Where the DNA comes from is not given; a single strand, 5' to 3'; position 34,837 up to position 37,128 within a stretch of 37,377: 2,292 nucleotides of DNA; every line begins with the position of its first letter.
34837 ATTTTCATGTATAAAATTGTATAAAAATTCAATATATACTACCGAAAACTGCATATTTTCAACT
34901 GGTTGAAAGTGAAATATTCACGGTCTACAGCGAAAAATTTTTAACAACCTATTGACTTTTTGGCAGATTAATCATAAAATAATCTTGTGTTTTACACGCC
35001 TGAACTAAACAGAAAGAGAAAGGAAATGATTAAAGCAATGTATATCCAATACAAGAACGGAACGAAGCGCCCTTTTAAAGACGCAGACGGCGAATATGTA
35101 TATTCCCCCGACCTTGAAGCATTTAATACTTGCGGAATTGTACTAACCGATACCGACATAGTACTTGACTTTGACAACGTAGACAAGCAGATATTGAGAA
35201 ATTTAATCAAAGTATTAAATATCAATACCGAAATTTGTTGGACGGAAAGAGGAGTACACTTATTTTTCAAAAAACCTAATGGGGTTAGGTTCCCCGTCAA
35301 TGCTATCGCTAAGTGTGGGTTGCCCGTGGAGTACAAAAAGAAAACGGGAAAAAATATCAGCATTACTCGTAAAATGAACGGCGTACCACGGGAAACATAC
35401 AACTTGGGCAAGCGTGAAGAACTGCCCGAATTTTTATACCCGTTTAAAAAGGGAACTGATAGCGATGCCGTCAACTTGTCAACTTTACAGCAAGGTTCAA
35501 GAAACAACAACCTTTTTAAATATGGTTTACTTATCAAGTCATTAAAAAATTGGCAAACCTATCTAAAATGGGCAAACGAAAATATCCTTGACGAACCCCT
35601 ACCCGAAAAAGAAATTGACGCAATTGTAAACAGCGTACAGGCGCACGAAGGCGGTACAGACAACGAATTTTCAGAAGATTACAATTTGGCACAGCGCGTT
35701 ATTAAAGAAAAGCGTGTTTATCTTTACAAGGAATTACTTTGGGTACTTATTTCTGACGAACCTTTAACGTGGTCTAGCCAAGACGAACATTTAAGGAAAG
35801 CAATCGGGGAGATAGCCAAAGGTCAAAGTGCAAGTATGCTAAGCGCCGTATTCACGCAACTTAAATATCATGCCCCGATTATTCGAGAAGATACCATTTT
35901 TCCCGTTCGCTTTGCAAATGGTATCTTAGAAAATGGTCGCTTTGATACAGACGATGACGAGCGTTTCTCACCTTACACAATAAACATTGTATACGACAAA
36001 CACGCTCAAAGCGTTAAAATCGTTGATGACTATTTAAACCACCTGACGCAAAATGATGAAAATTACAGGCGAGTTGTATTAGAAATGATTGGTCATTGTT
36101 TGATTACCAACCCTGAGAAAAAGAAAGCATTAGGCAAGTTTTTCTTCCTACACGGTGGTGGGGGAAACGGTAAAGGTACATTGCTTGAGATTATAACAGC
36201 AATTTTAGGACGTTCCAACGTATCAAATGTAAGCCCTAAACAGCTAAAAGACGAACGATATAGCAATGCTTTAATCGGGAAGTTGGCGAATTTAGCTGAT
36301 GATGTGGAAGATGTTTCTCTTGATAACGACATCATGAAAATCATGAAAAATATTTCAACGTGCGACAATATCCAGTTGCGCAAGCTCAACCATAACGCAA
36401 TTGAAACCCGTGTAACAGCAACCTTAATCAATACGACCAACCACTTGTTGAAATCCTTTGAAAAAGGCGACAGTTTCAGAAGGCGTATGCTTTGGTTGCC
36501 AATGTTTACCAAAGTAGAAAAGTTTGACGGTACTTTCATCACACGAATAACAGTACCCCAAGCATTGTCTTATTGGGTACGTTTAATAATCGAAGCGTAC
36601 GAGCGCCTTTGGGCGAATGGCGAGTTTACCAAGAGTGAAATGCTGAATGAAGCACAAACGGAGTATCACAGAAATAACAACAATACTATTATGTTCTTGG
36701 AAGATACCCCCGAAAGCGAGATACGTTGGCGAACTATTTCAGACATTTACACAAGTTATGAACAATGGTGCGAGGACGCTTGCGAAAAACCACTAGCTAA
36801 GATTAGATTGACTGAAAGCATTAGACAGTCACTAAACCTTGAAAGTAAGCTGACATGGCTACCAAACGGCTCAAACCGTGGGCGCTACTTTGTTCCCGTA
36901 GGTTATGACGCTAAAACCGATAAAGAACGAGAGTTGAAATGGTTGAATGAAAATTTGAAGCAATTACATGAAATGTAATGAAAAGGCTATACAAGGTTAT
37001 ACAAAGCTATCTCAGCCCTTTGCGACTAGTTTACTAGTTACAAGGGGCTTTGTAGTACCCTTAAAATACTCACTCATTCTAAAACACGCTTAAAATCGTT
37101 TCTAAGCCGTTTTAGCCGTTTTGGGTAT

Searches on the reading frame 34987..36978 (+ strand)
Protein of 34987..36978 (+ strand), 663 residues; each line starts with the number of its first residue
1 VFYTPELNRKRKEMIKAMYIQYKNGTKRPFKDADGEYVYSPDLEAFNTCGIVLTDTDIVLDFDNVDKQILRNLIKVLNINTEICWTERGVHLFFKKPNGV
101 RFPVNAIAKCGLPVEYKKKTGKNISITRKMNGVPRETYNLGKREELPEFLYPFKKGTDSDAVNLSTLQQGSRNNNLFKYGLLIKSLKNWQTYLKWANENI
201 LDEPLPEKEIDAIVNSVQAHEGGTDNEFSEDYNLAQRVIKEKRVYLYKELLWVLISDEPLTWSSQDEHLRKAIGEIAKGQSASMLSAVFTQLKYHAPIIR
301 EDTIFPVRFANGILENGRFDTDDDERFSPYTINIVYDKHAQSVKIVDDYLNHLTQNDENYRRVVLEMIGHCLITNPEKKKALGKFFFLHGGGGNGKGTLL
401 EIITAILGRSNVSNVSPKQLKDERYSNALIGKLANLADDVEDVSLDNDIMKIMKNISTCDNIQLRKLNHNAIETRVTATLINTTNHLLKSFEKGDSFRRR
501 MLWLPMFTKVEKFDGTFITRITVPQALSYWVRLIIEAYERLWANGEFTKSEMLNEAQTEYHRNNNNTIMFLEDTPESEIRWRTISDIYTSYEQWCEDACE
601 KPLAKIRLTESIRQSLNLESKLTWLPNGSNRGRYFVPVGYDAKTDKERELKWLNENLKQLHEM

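Call 11: search_protein_families(library=pfam, proteins=[window:34987-36978:+], max_evalue=0.01)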
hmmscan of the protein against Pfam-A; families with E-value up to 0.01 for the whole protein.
window:34987-36978:+ (663 aa): 2 families
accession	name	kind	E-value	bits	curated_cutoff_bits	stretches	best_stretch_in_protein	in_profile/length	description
PF19263.5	DUF5906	-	9.2e-18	65.4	27.6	1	388-499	1-114/114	Family of unknown function (DUF5906)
PF08708.16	PriCT_1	-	0.00032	20.7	21.1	1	166-217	7-61/67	Primase C terminal 1 (PriCT-1)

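Call 12: find_related_loci(query=window:34987-36978:+, collection=viral_contigs, flank=6000)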
Query window:34987-36978:+ (663 aa) in viral_contigs; peptide patterns used: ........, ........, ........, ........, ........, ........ (x = any residue, [..] = any of these).
4 stretches matched a pattern; 2 encode a relative of the query (tblastn E <= 1e-3); 2 distinct loci.
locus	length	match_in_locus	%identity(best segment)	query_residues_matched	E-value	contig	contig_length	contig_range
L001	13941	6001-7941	98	17-663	0e+0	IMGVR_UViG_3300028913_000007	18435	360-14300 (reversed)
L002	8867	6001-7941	98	17-663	0e+0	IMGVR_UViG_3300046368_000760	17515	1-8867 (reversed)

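Call 13: search_dna_similar(query=window:34987-36978:+, collection=phages, mode=protein, max_rows=25)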
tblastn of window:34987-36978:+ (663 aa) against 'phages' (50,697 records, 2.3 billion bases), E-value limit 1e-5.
Records with a match: 58; places in all: 58; records where one place covers at least 80% of the query: 15.
Best place of each record, by identity: <60% 58.
By first word of the organism name: Streptococcus 38; Listeria 7; Nitrosopumilaceae 4; Staphylococcus 3; Paenibacillus 3; Mycoplasmopsis 1; Bacillus 1; Bacteriophage 1.
By host as written in the record: Listeria monocytogenes 5; - 5; Paenibacillus larvae 3; Listeria 2; Streptococcus pyogenes MGAS315 2; Staphylococcus aureus 1; Staphylococcus sp. 1; Staphylococcus epidermidis HD21-2 1; and 38 more.
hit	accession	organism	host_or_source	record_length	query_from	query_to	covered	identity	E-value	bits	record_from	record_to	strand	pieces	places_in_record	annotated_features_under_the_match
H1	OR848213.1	Listeria phage LM 4-14-1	Listeria monocytogenes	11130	18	631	93%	40.0%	2e-127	421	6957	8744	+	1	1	record has no annotation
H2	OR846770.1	Listeria phage LM 4-11-1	Listeria monocytogenes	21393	18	631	93%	40.0%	2e-127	421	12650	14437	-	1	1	record has no annotation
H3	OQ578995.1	Staphylococcus phage phiST9-C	Staphylococcus aureus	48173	8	634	95%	38.8%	3e-118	394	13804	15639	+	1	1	hypothetical protein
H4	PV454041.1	Staphylococcus phage HHU-22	Staphylococcus sp.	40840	1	621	94%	38.6%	2e-109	369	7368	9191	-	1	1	DNA primase | DNA polymerase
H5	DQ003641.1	Listeria phage P35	Listeria monocytogenes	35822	18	621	91%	37.1%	2e-102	348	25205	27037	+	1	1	gp34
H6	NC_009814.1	Listeria phage P35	Listeria monocytogenes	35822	18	621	91%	37.1%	2e-102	348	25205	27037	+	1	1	DNA primase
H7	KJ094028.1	Listeria phage LP-083-1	Listeria monocytogenes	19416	18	621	91%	37.1%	2e-102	348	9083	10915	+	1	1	primase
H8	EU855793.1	Listeria phage P40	Listeria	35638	18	621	91%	36.2%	1e-91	317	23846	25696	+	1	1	gp32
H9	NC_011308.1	Listeria phage P40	Listeria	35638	18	621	91%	36.2%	1e-91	317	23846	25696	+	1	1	DNA primase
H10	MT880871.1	Staphylococcus phage PI-Sepi-HH2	Staphylococcus epidermidis HD21-2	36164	31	621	89%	25.5%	2e-29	131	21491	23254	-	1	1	hypothetical protein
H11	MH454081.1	Paenibacillus phage LincolnB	Paenibacillus larvae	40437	6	612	92%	24.5%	2e-28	128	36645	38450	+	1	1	DNA primase | hypothetical protein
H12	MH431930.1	Paenibacillus phage Wanderer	Paenibacillus larvae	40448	6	612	92%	24.5%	2e-28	128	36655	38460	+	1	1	DNA primase | hypothetical protein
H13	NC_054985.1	Paenibacillus phage Wanderer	Paenibacillus larvae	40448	6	612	92%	24.5%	2e-28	128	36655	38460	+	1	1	DNA primase | hypothetical protein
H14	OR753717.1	Mycoplasmopsis phage vB_Mfe_PMF329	Mycoplasmopsis felis MF329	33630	24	604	88%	23.7%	2e-19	100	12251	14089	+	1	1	DNA primase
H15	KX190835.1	Bacillus phage vB_BtS_BMBtp15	Bacillus thuringiensis BGSC 4AE1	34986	18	631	93%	22.2%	2e-23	112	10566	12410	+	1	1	primase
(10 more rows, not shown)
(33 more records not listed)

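Call 45: search_protein_families(library=phrogs, proteins=[window:34987-36978:+], max_evalue=0.001)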
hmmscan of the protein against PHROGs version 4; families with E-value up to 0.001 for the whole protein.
window:34987-36978:+ (663 aa): 12 families
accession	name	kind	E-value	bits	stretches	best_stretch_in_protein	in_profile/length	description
phrog_864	-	DNA, RNA and nucleotide metabolism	2.3e-124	418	1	14-634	4-620/1064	DNA primase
phrog_1156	-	DNA, RNA and nucleotide metabolism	6.5e-35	121.9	1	278-657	456-848/855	DNA primase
phrog_1829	-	DNA, RNA and nucleotide metabolism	1.2e-29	104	1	282-625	407-740/772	DNA primase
phrog_7601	-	unknown function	2.4e-28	100.3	1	363-608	4-246/289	-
phrog_6088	-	DNA, RNA and nucleotide metabolism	1.8e-25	90.5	1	308-620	434-749/772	DNA primase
phrog_2478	-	DNA, RNA and nucleotide metabolism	1.9e-16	60.3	1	346-645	549-845/854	DNA polymerase/primase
phrog_1883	-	DNA, RNA and nucleotide metabolism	5.4e-13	49.2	1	341-600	453-714/756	DNA helicase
phrog_16950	-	DNA, RNA and nucleotide metabolism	1.2e-08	34.3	1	367-615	547-809/843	DNA primase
phrog_16213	-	DNA, RNA and nucleotide metabolism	9.1e-08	31.8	1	378-573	391-582/732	DNA primase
phrog_4210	-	DNA, RNA and nucleotide metabolism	1.5e-06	27.3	1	334-613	132-404/1304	DNA polymerase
phrog_5609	-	DNA, RNA and nucleotide metabolism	0.00047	19.9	1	333-488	220-374/541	DNA helicase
phrog_9765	-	DNA, RNA and nucleotide metabolism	0.00071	18.6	0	332-487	579-730/939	DNA primase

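Call 56: search_protein_families(library=ncbifam, proteins=[window:34987-36978:+], max_evalue=0.01)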
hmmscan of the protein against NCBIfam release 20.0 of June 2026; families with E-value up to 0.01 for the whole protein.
window:34987-36978:+ (663 aa): 3 families
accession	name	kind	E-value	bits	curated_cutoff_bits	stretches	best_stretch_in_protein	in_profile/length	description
TIGR01613.1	primase_Cterm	subfamily_domain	3.7e-35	121.3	108.7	1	315-604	13-300/304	phage/plasmid primase, P4 family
NF011296.0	PRK14709.1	subfamily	6.5e-14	51.4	613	1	347-601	173-424/469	hypothetical protein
NF005477.0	PRK07078.1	subfamily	1.2e-10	40.2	1014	1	343-611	455-722/759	hypothetical protein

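Call 57: search_solved_structures(query=window:34987-36978:+, max_evalue=0.01)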
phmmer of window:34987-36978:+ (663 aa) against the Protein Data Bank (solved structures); distinct sequences matched with E-value up to 0.01: 1.
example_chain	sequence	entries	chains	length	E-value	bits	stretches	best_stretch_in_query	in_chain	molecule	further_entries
7ola_A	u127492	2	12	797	4.4e-11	45.3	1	346-508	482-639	DNA primase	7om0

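Call 62: find_homologous_proteins(query=window:34987-36978:+, max_evalue=1e-30)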
Query window:34987-36978:+ (663 aa): 400 proteins with E <= 1e-30 among 8000 candidates; the best 120 are listed.
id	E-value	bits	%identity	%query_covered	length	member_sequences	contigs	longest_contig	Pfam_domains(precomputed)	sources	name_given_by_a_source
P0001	0.0e+0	1460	98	97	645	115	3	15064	PF19263.6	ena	-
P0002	0.0e+0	1041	69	97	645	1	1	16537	PF19263.6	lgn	-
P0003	6.7e-196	671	48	98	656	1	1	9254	PF19263.6,PF08708.17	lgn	-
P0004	2.7e-156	540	42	93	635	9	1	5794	PF19263.6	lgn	-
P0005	1.2e-153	531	41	90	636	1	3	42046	PF19263.6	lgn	-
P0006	4.6e-145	503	40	93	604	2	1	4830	PF19263.6,PF03288.23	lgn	-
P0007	1.1e-144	502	42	91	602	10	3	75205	PF19263.6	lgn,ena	-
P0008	5.6e-143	496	41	93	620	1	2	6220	PF19263.6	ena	-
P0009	9.4e-143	495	41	93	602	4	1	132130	PF19263.6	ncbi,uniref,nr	ncbi:DNA primase [Listeria booriae]|uniref:DNA primase family protein n=1 Tax=Listeria booriae TaxID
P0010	1.2e-140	488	37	96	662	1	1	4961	PF19263.6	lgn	-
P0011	5.5e-140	486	43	87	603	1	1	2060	PF19263.6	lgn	-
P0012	2.0e-139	484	42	91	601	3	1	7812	PF19263.6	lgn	-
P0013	3.1e-139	484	40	91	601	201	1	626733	PF19263.6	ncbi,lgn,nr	ncbi:DNA primase [Listeria monocytogenes]|nr:DNA primase [Listeria monocytogenes]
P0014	6.6e-139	483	40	91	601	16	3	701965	PF19263.6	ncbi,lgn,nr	ncbi:DNA primase [Listeria monocytogenes]|nr:DNA primase [Listeria monocytogenes] EAE9243433.1 DNA p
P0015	1.1e-138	482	41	88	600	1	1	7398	PF19263.6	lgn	-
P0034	3.2e-134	467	41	87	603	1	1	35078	PF19263.6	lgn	-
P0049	1.1e-132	462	42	87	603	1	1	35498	PF19263.6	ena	-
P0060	5.8e-132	460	40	92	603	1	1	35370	PF19263.6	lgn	-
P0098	8.9e-129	449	39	91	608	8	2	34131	PF19263.6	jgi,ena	-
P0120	1.9e-127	445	40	91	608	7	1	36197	PF19263.6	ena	-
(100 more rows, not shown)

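Call 63: find_encoding_contigs(protein=P0002, flank=10000, max_places=3)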
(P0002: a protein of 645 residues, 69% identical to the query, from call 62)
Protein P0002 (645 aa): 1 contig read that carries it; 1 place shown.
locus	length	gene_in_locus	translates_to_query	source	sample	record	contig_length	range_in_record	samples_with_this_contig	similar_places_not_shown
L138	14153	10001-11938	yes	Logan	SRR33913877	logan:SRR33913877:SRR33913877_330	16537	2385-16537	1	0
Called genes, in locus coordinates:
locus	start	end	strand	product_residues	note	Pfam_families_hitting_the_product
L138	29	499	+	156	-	-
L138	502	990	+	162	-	-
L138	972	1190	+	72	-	-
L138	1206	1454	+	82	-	PF13192:Thioredoxin_3, PF00462:Glutaredoxin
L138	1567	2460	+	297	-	PF23822:DUF7192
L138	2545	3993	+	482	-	PF07728:AAA_5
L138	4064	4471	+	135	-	PF11753:DUF3310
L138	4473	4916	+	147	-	-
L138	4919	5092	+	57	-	-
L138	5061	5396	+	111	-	-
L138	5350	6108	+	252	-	PF12706:Lactamase_B_2 (weak)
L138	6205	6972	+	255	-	PF07083:DUF1351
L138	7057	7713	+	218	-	-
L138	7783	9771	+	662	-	-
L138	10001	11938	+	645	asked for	PF19263:DUF5906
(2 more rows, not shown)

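Call 64: find_encoding_contigs(protein=P0003, flank=10000, max_places=3)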
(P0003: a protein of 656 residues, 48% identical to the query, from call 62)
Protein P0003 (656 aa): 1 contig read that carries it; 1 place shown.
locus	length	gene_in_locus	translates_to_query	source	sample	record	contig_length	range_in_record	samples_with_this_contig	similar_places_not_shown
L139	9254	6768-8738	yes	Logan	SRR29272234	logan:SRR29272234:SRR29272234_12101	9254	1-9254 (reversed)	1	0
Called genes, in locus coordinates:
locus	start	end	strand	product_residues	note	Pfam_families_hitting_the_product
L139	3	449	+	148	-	?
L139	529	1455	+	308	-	-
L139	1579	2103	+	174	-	PF11753:DUF3310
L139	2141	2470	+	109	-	-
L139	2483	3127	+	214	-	PF12706:Lactamase_B_2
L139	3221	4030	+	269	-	PF07083:DUF1351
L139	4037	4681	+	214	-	-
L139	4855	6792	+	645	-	-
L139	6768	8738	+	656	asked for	PF08708:PriCT_1 (weak), PF19263:DUF5906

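Call 68: find_encoding_contigs(protein=P0005, flank=10000, max_places=1)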
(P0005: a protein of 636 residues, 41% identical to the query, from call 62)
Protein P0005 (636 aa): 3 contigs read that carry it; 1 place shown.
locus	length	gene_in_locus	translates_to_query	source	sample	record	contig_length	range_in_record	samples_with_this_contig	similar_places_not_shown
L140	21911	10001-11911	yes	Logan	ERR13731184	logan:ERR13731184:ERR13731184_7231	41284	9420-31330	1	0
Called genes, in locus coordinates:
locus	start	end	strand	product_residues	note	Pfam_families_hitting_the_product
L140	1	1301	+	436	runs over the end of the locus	PF00004:AAA (weak), PF07728:AAA_5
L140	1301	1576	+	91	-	-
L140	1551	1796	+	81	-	-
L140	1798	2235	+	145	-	-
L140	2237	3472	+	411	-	-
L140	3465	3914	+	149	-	-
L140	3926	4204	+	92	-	PF11753:DUF3310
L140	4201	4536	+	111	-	-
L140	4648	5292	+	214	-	PF12706:Lactamase_B_2 (weak)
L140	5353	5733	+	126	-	PF03819:MazG (weak)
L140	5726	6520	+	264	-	PF07083:DUF1351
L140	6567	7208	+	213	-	-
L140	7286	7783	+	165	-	PF07463:NUMOD4, PF13392:HNH_3 (weak)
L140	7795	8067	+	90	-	-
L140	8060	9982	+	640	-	-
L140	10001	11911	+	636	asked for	PF19263:DUF5906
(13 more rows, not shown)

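Call 69: find_encoding_contigs(protein=P0034, flank=10000, max_places=1)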
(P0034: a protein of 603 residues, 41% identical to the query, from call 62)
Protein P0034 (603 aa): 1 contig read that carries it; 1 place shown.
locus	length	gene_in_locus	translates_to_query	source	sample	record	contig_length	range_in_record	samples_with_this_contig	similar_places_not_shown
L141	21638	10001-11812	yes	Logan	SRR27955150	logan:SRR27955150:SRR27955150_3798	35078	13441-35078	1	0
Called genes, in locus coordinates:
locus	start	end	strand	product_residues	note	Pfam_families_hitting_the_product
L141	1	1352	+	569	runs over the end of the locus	-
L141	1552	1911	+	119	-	-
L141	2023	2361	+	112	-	-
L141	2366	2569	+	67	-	PF16938:Phage_holin_Dp1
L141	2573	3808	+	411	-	PF01510:Amidase_2, PF01476:LysM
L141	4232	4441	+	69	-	PF13443:HTH_26, PF01381:HTH_3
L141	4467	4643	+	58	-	-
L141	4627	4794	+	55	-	-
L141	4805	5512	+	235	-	-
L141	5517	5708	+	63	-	-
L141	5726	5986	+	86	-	-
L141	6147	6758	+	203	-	PF12706:Lactamase_B_2 (faint)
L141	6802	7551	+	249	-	PF07083:DUF1351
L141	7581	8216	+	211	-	-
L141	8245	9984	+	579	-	-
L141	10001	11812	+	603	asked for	PF19263:DUF5906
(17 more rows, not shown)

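Call 70: find_encoding_contigs(protein=P0049, flank=10000, max_places=1)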
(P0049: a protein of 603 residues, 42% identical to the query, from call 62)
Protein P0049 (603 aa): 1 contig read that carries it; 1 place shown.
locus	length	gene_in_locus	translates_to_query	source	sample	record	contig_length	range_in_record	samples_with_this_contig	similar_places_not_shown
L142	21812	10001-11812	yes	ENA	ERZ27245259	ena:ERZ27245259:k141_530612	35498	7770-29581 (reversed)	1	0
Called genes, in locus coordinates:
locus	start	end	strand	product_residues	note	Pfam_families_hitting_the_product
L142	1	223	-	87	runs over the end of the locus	-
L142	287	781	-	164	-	PF00226:DnaJ (faint)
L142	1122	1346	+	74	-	PF13443:HTH_26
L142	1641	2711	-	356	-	PF00589:Phage_integrase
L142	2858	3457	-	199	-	PF01381:HTH_3 (weak), PF00717:Peptidase_S24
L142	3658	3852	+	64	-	-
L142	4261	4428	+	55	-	-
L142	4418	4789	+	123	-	-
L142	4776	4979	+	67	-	PF13443:HTH_26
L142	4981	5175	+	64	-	PF25708:Phage_T7_Gp5_9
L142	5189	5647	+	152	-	PF01381:HTH_3, PF12844:HTH_19, PF13560:HTH_31 (weak), PF22495:HTH_92 (weak)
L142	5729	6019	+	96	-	-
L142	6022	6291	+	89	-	-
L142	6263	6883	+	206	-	PF12706:Lactamase_B_2 (faint)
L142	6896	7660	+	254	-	PF07083:DUF1351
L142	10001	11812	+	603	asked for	PF19263:DUF5906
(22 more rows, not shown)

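Call 71: find_encoding_contigs(protein=P0060, flank=10000, max_places=1)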
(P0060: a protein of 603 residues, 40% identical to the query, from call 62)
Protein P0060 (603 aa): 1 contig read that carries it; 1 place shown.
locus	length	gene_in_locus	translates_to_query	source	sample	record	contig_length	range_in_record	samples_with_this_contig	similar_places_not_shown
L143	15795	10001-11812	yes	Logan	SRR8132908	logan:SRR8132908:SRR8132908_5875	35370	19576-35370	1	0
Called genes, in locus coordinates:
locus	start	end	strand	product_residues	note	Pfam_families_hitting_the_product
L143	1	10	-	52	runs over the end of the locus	-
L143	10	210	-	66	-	-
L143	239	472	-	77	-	PF05016:ParE_toxin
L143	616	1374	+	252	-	PF08861:DUF1828, PF08862:DUF1829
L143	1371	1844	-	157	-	PF22398:DUF6978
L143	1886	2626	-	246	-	PF00717:Peptidase_S24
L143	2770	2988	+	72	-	PF05339:DUF739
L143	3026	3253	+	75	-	-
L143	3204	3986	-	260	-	PF14337:Abi_alpha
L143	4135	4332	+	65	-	PF12844:HTH_19 (weak), PF13560:HTH_31 (weak), PF01381:HTH_3, PF13443:HTH_26 (weak)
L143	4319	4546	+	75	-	-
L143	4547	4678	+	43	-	-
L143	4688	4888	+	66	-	-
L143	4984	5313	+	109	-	PF13412:HTH_24 (weak)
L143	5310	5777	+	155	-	-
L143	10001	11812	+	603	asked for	PF19263:DUF5906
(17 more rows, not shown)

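Call 93: predict_structure(alignment_id=A4)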
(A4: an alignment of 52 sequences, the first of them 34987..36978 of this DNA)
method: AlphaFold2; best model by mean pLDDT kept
length: 663 residues; sequences in the alignment: 52
mean_pLDDT: 88.6   pTM: 0.62
mean pLDDT of the five models: 88.6, 88.4, 87.7, 87.6, 87.5
residues with pLDDT >= 90: 429; 70-90: 186; 50-70: 30; < 50: 18
segments of 3 or more residues with pLDDT < 50: 1-13, 223-226
pLDDT, mean of each block of 10 residues (from residue 1): 37 68 93 93 95 95 95 95 96 94 93 94 90 94 94 86 83 87 91 94 90 87 58 93 93 93 94 93 93 95 94 95 92 96 96 92 97 95 91 80 96 92 82 92 79 90 69 87 83 68 79 86 97 98 95 88 84 92 94 91 89 93 87 94 90 82 59
secondary structure, 60 per line:
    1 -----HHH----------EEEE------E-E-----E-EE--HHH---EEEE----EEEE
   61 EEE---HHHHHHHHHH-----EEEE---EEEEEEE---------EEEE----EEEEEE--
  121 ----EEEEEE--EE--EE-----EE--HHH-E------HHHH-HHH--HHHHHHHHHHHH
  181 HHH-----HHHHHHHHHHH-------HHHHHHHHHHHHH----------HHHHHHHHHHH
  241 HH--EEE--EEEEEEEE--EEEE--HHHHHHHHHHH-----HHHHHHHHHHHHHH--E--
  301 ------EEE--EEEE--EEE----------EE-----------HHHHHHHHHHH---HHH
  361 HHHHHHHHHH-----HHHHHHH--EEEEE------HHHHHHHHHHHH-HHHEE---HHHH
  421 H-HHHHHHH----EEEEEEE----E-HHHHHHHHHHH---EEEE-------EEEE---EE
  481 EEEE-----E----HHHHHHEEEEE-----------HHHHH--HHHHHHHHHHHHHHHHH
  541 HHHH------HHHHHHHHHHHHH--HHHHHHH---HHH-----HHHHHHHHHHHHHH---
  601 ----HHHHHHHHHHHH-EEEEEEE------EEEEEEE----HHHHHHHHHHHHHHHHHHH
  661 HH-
elements in order: E19-22 E49-52 E57-63 H67-76 E82-85 E89-95 E105-108 E113-118 E125-130 H159-162 H169-183 H189-199 H207-219 H230-242 E245-247 E250-257 E260-263 H266-276 H282-295 E307-309 E312-315 E318-320 H344-354 H358-370 H376-382 E385-389 H396-407 H417-421 H423-429 E434-440 H447-457 E461-464 E472-475 E479-484 H495-500 E501-505 H517-521 H524-544 H551-563 H566-572 H584-597 H605-616 E618-624 E631-637 H642-662

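Call 95: fold_search(model_id=the predicted structure, library=pdb)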
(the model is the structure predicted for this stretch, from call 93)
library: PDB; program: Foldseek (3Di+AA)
matches with E <= 10: 469; with E <= 0.001: 170
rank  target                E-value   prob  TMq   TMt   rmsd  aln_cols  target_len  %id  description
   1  7ola_C                2.4e-18  1.00  0.50  0.73   4.5       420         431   17  Structure of Primase-Helicase in SaPI5 (released 2022-07-13)
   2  7ola_A                2.8e-17  1.00  0.48  0.70   3.8       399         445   18  Structure of Primase-Helicase in SaPI5 (released 2022-07-13)
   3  7ola_D                1.1e-16  1.00  0.44  0.75   4.2       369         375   17  Structure of Primase-Helicase in SaPI5 (released 2022-07-13)
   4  8iqi_A                2.4e-16  1.00  0.43  0.33  18.2       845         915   12  Structure of Full-Length AsfvPrimPol in Complex-Form (released 2023-07-26)
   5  7ola_B                3.4e-16  1.00  0.48  0.69   4.7       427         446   16  Structure of Primase-Helicase in SaPI5 (released 2022-07-13)
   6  7ola_F                1.1e-15  1.00  0.37  0.65   4.7       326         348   18  Structure of Primase-Helicase in SaPI5 (released 2022-07-13)
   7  7om0_D                2.5e-15  1.00  0.48  0.70   4.6       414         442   17  Structure of Primase-Helicase in SaPI5 (released 2022-07-13)
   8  7om0_A                2.9e-15  1.00  0.48  0.69   4.5       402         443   17  Structure of Primase-Helicase in SaPI5 (released 2022-07-13)
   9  8iqi_B                7.6e-15  1.00  0.46  0.34  18.1       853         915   12  Structure of Full-Length AsfvPrimPol in Complex-Form (released 2023-07-26)
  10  8ww7_D                1.2e-14  1.00  0.43  0.34  19.3       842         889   12  Structure of AMPPNP-Form AsfvPrimPol Dodecamer (released 2025-04-30)
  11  7ola_E                2.5e-14  1.00  0.39  0.70   4.5       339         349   17  Structure of Primase-Helicase in SaPI5 (released 2022-07-13)
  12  8iqi_C                3.3e-14  1.00  0.46  0.34  18.8       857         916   12  Structure of Full-Length AsfvPrimPol in Complex-Form (released 2023-07-26)
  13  9ivf_C                5.9e-14  1.00  0.43  0.45  14.1       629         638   14  Structure of Full-Length AsfvPrimPol with polyT DNA (released 2025-12-24)
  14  8ww7_C                7.3e-14  1.00  0.44  0.34  21.5       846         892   11  Structure of AMPPNP-Form AsfvPrimPol Dodecamer (released 2025-04-30)
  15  8ww7_H                8.1e-14  1.00  0.45  0.35  20.5       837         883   11  Structure of AMPPNP-Form AsfvPrimPol Dodecamer (released 2025-04-30)
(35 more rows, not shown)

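Call 109: find_encoding_contigs(protein=P0120, flank=10000, max_places=1)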
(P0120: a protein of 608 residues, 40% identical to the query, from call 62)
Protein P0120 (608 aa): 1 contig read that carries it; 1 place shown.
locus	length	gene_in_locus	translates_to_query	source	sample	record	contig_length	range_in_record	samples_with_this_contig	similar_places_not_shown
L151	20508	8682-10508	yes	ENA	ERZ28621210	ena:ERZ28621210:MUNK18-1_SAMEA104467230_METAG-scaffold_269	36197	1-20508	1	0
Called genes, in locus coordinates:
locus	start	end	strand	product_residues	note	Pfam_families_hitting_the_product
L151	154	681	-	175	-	-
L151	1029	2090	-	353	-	PF14659:Phage_int_SAM_3, PF00589:Phage_integrase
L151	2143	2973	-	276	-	PF01381:HTH_3, PF13443:HTH_26 (weak), PF13560:HTH_31, PF00717:Peptidase_S24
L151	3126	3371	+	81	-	PF09497:Med12 (weak)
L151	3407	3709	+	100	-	PF05595:DUF771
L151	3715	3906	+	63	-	-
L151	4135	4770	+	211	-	-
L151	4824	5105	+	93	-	-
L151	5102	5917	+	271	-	PF07083:DUF1351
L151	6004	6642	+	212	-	-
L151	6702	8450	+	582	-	-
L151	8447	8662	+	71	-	-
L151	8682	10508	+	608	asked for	PF19263:DUF5906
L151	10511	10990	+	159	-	-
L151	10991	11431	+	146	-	PF11753:DUF3310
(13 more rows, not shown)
